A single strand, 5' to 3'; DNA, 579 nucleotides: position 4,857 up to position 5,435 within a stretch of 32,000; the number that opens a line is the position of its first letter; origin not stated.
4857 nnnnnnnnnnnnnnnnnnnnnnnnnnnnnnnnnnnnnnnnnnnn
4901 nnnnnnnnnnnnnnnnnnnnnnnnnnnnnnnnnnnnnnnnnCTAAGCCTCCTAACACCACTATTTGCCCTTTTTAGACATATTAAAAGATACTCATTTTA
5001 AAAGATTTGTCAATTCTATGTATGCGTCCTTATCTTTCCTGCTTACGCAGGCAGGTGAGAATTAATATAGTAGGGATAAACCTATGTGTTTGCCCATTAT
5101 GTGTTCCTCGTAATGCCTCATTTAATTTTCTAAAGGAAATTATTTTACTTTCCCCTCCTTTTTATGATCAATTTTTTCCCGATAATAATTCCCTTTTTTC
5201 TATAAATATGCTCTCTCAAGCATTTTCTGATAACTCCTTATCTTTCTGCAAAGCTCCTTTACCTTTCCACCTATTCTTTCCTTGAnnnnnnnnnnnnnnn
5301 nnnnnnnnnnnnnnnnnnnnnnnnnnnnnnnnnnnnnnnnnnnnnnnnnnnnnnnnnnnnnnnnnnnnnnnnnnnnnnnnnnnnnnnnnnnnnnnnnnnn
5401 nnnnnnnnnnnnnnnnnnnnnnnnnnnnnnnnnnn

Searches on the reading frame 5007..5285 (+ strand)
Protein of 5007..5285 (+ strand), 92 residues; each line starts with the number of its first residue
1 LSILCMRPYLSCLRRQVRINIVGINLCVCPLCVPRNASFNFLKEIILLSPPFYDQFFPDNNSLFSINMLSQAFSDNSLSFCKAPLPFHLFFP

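Call 77: search_protein_families(library=pfam, proteins=[window:5007-5285:+], max_evalue=0.1)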
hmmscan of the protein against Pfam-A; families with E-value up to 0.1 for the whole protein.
window:5007-5285:+ (92 aa): 0 families
